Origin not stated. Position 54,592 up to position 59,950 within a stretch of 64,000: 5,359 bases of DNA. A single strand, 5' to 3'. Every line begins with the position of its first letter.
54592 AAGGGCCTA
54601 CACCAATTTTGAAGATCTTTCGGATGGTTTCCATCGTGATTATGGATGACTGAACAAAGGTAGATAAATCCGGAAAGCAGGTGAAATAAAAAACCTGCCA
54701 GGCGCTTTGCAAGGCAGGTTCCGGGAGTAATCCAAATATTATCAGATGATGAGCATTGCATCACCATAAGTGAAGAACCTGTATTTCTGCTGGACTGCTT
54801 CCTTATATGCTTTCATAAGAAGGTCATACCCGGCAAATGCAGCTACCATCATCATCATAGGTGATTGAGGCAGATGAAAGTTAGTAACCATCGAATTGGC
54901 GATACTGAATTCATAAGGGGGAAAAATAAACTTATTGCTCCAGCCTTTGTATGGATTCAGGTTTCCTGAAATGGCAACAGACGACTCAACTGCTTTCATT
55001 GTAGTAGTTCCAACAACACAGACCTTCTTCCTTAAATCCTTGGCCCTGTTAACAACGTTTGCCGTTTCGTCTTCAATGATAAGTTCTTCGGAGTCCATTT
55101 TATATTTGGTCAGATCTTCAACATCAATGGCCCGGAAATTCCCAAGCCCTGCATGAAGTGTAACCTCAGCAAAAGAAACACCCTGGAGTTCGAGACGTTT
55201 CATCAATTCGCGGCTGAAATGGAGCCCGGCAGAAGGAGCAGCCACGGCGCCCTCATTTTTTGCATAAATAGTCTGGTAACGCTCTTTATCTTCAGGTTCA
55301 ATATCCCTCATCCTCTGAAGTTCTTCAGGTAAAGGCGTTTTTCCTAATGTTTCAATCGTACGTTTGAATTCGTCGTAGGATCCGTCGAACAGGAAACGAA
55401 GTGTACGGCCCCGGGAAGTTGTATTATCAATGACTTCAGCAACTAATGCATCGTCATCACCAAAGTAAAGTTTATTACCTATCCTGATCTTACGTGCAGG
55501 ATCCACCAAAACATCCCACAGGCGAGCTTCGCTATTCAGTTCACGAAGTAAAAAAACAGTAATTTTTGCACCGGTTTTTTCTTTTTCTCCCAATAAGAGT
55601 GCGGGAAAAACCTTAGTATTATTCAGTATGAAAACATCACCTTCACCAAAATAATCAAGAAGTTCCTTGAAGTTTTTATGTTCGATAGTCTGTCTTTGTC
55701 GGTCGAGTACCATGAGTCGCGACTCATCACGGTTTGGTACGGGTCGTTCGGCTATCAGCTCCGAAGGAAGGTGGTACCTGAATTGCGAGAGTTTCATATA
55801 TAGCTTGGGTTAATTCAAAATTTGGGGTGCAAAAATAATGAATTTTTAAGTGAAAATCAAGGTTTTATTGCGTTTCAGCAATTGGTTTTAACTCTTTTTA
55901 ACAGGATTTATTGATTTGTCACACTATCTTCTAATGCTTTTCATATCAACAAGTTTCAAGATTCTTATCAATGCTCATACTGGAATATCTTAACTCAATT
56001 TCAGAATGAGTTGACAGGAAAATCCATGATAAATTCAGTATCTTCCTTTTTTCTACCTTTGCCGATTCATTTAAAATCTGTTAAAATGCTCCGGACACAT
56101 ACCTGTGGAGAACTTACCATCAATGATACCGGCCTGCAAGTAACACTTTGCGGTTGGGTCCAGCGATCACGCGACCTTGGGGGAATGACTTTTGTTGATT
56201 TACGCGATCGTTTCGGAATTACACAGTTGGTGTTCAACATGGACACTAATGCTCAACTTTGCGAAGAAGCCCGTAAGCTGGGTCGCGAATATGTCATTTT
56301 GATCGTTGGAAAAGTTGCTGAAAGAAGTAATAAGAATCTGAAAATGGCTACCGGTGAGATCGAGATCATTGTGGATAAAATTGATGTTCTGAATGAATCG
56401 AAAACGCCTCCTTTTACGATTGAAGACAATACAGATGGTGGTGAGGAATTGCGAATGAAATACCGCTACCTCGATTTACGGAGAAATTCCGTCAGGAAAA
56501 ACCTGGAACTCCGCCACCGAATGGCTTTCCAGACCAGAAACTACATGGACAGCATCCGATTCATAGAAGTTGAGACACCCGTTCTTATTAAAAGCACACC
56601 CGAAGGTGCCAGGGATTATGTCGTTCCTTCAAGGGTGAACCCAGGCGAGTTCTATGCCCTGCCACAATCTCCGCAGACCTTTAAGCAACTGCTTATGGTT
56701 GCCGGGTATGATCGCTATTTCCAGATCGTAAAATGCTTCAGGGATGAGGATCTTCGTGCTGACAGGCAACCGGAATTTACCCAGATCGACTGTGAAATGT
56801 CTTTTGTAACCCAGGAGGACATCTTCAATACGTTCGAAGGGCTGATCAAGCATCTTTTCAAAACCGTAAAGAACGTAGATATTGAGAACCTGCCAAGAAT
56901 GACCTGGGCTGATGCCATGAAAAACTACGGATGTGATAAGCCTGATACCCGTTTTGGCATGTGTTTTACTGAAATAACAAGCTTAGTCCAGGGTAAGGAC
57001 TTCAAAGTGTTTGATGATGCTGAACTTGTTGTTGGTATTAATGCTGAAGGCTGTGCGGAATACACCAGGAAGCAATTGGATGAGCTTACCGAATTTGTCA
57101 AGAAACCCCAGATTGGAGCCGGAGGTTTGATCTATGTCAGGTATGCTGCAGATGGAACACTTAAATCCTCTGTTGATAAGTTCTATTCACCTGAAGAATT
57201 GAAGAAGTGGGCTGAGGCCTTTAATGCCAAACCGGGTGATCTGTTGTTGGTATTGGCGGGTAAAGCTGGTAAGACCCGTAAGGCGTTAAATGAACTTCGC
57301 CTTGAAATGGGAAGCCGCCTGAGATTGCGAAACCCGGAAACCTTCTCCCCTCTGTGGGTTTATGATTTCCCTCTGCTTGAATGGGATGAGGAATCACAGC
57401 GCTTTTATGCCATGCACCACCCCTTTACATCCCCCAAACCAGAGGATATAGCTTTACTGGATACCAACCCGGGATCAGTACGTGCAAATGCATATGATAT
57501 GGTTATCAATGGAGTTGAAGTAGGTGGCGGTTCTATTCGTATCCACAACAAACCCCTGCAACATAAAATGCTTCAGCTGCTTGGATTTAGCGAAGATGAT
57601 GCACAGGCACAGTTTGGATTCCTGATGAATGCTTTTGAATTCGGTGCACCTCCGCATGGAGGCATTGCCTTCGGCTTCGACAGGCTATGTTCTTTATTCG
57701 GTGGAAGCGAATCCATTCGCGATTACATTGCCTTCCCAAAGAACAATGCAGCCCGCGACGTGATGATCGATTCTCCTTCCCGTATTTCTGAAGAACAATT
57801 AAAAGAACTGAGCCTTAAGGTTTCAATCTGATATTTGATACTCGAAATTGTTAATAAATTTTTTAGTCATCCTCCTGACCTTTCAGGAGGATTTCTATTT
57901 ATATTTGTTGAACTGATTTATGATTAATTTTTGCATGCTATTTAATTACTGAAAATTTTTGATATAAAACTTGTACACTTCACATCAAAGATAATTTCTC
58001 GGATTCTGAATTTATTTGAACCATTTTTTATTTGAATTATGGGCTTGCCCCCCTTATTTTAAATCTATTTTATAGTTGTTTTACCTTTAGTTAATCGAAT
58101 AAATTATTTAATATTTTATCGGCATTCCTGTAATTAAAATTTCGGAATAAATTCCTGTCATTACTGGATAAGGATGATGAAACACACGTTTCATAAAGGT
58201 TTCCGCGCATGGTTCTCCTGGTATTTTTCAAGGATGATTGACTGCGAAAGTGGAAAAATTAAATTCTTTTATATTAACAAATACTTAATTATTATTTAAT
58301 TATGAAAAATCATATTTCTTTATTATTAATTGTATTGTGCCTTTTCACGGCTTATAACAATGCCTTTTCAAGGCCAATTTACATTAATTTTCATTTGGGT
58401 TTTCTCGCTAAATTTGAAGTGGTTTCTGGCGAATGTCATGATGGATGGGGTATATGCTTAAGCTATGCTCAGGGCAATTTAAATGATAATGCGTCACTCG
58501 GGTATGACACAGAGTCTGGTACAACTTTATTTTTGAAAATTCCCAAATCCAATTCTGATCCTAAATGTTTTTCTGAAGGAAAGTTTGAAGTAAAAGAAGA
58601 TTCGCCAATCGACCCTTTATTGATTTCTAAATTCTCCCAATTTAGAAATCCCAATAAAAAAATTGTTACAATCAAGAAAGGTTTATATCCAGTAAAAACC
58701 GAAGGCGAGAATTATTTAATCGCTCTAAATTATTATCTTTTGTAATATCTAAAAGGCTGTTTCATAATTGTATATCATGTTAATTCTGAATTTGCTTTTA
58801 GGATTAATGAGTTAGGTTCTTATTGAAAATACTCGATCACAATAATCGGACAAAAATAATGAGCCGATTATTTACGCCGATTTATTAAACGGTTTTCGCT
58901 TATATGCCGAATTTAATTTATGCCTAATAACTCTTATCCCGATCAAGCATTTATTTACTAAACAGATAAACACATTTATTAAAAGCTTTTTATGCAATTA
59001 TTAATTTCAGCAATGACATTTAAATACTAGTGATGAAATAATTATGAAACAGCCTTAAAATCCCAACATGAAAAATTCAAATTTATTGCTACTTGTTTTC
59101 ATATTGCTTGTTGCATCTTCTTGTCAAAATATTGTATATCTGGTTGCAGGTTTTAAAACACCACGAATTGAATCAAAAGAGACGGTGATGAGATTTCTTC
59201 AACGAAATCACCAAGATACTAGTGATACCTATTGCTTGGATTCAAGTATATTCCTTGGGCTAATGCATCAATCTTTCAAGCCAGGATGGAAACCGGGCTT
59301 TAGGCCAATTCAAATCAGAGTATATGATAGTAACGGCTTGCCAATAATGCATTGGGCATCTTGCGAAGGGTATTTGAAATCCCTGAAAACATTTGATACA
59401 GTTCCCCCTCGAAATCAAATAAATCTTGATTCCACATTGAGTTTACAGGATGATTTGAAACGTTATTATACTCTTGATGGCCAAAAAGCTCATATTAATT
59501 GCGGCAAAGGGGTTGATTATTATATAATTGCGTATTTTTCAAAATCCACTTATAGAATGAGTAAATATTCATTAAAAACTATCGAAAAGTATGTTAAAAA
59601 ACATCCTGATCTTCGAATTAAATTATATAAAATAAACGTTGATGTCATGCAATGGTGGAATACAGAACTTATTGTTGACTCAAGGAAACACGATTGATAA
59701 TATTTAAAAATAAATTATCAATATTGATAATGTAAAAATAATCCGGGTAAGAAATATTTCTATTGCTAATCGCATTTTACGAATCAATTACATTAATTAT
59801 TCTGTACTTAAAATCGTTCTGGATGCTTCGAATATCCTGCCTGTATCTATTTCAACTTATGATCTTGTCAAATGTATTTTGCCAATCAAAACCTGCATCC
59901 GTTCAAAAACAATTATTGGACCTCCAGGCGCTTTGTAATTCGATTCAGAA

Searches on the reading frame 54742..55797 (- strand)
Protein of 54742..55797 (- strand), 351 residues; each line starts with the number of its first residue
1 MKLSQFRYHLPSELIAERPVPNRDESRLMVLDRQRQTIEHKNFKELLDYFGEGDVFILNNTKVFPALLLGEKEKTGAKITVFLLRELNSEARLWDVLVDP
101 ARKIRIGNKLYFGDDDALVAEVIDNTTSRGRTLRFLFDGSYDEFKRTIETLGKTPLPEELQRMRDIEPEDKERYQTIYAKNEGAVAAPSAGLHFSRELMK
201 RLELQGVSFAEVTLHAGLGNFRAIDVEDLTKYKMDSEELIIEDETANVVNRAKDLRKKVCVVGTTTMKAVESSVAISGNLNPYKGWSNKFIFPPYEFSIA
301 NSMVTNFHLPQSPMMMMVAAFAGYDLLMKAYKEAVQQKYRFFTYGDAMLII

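Call 32: search_protein_families(library=pfam, proteins=[window:54742-55797:-], max_evalue=0.01)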
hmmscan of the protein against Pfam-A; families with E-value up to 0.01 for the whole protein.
window:54742-55797:- (351 aa): 1 family
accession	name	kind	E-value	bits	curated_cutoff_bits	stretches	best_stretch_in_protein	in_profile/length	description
PF02547.20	Queuosine_synth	-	9.5e-127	423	25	1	3-350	1-322/322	Queuosine biosynthesis protein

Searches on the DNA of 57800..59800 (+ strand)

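Call 9: search_rna_families(source=window, start=57800, end=59800, threshold=evalue, max_evalue=1)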
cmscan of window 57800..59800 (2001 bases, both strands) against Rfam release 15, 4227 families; matches with E-value up to 1: 2.
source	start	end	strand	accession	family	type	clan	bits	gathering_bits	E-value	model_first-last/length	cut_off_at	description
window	57854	57908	+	RF03638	mir-1537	Gene; miRNA;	-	25.7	63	0.024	1-61/61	no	mir-1537 microRNA precursor family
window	58617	58655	-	RF03463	mir-3036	Gene; miRNA;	-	22.4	70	0.72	1-58/58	no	mir-3036 microRNA precursor family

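Call 38: search_dna_similar(query=window:58746-59067:+, collection=plasmids, mode=distant, max_evalue=0.01, max_rows=10)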
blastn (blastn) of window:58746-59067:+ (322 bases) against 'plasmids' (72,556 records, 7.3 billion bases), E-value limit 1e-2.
No match.

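Call 39: search_dna_similar(query=window:58746-59067:+, collection=phages, mode=distant, max_evalue=0.01, max_rows=10)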
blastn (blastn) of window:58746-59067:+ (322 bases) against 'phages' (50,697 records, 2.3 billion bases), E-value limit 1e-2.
No match.

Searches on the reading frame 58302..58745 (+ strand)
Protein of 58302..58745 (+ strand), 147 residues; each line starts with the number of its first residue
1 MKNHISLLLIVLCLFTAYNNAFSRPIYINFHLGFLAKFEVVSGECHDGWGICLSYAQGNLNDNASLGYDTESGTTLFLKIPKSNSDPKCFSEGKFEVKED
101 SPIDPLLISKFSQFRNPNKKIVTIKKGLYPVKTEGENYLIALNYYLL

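Call 17: find_encoding_contigs(protein=window:58302-58745:+, flank=3000, max_places=10)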
Protein window:58302-58745:+ (147 aa): 1 contig read that carries it; 1 place shown.
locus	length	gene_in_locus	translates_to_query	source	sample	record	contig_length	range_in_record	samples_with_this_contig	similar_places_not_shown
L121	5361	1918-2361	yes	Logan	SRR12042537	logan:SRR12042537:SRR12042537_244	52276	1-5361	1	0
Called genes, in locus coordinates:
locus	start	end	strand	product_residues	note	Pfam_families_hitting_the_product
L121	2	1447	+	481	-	?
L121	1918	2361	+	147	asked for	-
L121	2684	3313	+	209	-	-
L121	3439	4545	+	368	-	-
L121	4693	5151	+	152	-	-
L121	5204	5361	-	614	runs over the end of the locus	-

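Call 32: search_protein_families(library=pfam, proteins=[window:58302-58745:+], max_evalue=0.01)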
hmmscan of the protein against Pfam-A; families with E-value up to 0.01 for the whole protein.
window:58302-58745:+ (147 aa): 0 families

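Call 64: search_protein_families(library=ncbifam, proteins=[window:58302-58745:+], max_evalue=0.01)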
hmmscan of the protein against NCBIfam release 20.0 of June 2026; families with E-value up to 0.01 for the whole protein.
window:58302-58745:+ (147 aa): 0 families

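Call 67: find_homologous_proteins(query=window:58302-58745:+)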
Query window:58302-58745:+ (147 aa): 2 proteins with E <= 0.001 among 13 candidates.
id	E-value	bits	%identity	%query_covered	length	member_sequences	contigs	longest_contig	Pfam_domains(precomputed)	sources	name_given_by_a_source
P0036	6.7e-95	333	100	100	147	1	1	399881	-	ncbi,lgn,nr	ncbi:MAG: hypothetical protein HXX13_02360 [Bacteroidetes bacterium]|nr:hypothetical protein [Bacter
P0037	2.7e-43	165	53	99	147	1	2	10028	-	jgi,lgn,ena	-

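Call 68: find_encoding_contigs(protein=P0037, flank=3000, max_places=3)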
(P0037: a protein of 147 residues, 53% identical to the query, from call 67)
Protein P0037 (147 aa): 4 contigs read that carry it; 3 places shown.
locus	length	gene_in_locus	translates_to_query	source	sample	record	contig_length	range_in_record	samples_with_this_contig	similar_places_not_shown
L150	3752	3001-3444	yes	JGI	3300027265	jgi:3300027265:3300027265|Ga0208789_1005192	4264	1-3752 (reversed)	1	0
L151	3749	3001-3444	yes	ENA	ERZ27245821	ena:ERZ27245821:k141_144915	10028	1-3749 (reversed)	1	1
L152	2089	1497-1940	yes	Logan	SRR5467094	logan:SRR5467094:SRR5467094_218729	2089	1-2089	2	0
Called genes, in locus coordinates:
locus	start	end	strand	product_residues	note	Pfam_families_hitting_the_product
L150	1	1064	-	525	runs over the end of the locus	?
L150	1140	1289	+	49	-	-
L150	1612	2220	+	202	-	PF08713:DNA_alkylation, PF02985:HEAT (faint), PF13646:HEAT_2 (weak)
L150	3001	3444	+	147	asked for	-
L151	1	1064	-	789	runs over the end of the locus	PF08487:VIT, PF13757:VIT_2, PF00092:VWA, PF13519:VWA_2, PF13768:VWA_3, PF03544:TonB_C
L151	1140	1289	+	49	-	-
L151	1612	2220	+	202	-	PF08713:DNA_alkylation, PF02985:HEAT (faint), PF13646:HEAT_2 (weak)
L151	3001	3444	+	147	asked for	-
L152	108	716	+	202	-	PF08713:DNA_alkylation, PF02985:HEAT (faint), PF13646:HEAT_2 (weak)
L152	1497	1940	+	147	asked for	-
